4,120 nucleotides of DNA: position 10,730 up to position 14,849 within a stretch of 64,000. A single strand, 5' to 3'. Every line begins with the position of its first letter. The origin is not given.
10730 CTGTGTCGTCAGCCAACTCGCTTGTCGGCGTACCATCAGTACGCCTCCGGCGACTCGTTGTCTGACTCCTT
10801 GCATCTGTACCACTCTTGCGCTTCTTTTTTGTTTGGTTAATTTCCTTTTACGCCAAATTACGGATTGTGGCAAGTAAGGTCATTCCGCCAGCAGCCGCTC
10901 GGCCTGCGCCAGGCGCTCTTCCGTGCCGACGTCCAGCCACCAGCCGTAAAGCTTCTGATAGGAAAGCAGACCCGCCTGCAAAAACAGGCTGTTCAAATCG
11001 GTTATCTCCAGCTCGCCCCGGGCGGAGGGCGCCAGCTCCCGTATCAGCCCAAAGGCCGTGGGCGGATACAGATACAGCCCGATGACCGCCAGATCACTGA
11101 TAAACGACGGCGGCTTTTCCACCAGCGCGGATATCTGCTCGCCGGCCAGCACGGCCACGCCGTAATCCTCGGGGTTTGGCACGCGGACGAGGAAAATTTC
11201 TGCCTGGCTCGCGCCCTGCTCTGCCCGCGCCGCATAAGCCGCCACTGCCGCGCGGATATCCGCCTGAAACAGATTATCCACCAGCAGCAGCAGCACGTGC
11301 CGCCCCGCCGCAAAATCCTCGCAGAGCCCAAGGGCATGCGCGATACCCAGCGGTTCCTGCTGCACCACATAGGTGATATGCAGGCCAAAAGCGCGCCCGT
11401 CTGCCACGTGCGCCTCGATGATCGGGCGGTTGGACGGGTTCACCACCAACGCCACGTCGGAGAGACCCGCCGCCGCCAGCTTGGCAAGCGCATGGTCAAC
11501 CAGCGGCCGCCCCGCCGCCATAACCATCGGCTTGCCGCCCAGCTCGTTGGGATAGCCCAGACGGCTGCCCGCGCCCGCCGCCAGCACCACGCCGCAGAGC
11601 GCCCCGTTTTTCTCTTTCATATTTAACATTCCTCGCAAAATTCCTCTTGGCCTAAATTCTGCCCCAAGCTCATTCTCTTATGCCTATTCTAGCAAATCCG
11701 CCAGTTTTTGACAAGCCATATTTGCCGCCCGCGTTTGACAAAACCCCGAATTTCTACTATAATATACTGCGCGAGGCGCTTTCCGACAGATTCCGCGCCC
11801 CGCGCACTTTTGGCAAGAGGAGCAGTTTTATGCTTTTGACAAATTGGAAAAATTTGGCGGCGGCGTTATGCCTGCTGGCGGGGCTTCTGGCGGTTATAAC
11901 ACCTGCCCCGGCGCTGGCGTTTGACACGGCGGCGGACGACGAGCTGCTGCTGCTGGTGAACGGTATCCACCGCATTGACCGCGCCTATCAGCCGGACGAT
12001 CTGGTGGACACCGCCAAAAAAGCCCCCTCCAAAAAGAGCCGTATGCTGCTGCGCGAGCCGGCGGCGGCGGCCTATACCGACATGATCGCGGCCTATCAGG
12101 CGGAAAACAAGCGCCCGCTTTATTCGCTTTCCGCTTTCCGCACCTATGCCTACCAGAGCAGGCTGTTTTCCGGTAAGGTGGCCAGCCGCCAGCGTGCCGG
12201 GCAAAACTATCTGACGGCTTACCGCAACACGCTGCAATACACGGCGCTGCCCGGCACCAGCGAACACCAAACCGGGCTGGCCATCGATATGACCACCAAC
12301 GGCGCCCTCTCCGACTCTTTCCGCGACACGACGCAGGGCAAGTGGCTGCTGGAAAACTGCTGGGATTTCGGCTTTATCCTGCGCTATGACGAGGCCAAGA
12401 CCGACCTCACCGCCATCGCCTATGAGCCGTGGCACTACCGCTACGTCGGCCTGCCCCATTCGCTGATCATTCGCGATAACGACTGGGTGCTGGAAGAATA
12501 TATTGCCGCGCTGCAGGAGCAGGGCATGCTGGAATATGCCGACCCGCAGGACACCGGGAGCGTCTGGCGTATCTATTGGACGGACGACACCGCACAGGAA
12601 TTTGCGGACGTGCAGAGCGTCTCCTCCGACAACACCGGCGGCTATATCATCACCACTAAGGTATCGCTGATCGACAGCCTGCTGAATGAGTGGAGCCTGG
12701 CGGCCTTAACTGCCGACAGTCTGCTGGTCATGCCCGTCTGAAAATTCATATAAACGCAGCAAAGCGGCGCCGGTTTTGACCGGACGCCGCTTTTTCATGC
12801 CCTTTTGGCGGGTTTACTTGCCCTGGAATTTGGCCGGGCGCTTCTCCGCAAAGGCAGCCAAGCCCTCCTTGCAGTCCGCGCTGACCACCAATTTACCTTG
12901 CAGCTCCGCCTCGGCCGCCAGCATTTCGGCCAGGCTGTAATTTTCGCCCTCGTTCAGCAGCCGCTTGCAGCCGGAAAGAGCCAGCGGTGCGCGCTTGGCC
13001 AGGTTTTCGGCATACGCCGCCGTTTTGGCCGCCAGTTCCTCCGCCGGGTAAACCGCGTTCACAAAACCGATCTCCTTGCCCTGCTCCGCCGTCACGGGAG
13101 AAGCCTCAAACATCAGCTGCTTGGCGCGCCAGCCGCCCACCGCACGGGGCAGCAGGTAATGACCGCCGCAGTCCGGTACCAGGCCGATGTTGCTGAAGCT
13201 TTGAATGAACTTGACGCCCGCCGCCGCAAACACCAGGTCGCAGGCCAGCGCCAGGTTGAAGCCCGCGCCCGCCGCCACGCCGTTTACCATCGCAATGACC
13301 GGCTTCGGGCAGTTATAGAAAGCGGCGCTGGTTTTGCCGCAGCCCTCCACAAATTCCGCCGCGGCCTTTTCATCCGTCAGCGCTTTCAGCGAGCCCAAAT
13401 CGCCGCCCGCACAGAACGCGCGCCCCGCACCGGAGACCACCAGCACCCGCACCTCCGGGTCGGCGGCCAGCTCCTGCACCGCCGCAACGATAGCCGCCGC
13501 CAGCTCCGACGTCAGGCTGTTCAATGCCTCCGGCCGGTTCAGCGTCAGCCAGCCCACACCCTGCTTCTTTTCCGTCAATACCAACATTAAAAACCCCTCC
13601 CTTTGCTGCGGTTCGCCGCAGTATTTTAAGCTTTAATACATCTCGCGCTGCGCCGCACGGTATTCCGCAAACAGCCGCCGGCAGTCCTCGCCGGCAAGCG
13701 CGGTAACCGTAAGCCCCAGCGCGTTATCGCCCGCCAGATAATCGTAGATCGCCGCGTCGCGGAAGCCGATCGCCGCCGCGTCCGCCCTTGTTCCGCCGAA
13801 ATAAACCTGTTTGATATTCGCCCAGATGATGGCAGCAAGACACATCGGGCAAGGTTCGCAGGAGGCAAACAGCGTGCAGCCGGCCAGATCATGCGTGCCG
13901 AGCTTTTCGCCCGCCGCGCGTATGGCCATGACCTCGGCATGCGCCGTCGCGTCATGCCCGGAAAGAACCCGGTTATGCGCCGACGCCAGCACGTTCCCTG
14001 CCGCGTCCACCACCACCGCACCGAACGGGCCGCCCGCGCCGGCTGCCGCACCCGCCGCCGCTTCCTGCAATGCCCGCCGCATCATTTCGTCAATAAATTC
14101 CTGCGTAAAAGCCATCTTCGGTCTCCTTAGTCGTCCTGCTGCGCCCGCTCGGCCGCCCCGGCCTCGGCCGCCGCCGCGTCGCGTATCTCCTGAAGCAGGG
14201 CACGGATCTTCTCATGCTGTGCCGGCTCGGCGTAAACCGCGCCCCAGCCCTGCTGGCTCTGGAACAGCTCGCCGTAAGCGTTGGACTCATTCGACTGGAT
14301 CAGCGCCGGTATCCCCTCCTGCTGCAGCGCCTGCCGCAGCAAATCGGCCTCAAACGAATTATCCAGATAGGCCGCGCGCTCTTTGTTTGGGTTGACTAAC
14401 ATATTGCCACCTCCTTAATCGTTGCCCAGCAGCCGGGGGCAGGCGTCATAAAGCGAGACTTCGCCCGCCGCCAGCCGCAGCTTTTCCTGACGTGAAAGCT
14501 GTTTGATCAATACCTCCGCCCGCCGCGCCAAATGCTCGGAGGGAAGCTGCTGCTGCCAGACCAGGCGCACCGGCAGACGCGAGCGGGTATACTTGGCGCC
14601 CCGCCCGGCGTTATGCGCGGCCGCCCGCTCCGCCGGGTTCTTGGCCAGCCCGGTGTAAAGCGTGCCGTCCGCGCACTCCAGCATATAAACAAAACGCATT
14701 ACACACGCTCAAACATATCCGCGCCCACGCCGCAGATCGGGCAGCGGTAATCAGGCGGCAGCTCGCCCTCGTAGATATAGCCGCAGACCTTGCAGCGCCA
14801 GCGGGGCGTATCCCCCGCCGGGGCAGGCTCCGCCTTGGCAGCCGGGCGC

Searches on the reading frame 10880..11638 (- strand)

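Call 81: search_protein_families(library=pfam, proteins=[window:10880-11638:-], max_evalue=0.00001)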
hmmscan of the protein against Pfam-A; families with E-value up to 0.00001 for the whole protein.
window:10880-11638:- (252 aa): 2 families
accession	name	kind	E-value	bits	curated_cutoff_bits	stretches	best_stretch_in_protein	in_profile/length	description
PF00483.29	NTP_transferase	-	1.6e-40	139.7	21.2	1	16-250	2-242/245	Nucleotidyl transferase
PF12804.13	NTP_transf_3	-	6e-12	46.5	27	1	16-139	1-114/160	MobA-like NTP transferase domain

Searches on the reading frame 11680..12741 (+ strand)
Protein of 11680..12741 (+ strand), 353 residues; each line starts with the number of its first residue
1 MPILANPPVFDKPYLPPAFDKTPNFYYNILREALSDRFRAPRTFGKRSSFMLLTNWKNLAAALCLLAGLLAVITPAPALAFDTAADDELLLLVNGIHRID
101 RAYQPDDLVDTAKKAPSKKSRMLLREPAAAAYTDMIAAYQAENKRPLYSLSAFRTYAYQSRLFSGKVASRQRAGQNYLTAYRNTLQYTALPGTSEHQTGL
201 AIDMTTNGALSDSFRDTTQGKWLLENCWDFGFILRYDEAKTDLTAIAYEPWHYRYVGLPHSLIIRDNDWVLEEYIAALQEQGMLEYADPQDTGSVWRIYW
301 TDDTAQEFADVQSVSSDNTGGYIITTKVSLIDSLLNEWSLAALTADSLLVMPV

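Call 81: search_protein_families(library=pfam, proteins=[window:11680-12741:+], max_evalue=0.00001)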
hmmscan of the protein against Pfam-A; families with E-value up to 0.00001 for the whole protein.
window:11680-12741:+ (353 aa): 1 family
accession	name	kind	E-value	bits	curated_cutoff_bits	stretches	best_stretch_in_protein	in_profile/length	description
PF02557.22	VanY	-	5e-34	117.4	25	1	123-257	3-131/132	D-alanyl-D-alanine carboxypeptidase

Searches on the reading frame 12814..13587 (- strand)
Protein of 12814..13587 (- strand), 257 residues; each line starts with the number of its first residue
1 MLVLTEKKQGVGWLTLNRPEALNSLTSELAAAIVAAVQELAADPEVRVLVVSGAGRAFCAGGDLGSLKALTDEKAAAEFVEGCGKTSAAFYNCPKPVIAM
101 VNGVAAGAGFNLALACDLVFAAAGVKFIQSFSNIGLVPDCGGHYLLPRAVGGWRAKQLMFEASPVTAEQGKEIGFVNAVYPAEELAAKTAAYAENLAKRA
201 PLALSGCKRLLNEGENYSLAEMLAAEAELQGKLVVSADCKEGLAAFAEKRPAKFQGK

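Call 81: search_protein_families(library=pfam, proteins=[window:12814-13587:-], max_evalue=0.00001)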
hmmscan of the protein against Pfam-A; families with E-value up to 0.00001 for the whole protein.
window:12814-13587:- (257 aa): 2 families
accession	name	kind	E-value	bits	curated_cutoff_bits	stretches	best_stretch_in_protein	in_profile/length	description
PF00378.25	ECH_1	-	7.2e-60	202.8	27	1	6-256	1-250/251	Enoyl-CoA hydratase/isomerase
PF16113.10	ECH_2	-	1.1e-36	127.5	27.2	1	11-187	1-179/335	Enoyl-CoA hydratase/isomerase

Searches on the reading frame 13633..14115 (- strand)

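Call 81: search_protein_families(library=pfam, proteins=[window:13633-14115:-], max_evalue=0.00001)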
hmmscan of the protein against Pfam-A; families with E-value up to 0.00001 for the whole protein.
window:13633-14115:- (160 aa): 2 families
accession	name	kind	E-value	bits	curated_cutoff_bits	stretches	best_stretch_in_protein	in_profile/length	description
PF00383.29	dCMP_cyt_deam_1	-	8e-27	93.6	25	1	8-107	4-101/102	Cytidine and deoxycytidylate deaminase zinc-binding region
PF14437.12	MafB19-deam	-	3.1e-20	73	27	1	10-117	5-110/142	MafB19-like deaminase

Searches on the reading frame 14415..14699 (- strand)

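Call 81: search_protein_families(library=pfam, proteins=[window:14415-14699:-], max_evalue=0.00001)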
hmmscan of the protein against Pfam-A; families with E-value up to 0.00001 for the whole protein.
window:14415-14699:- (94 aa): 1 family
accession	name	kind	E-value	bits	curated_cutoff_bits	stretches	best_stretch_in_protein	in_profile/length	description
PF01541.30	GIY-YIG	-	9.9e-14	51.8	22.6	1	3-73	3-76/78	GIY-YIG catalytic domain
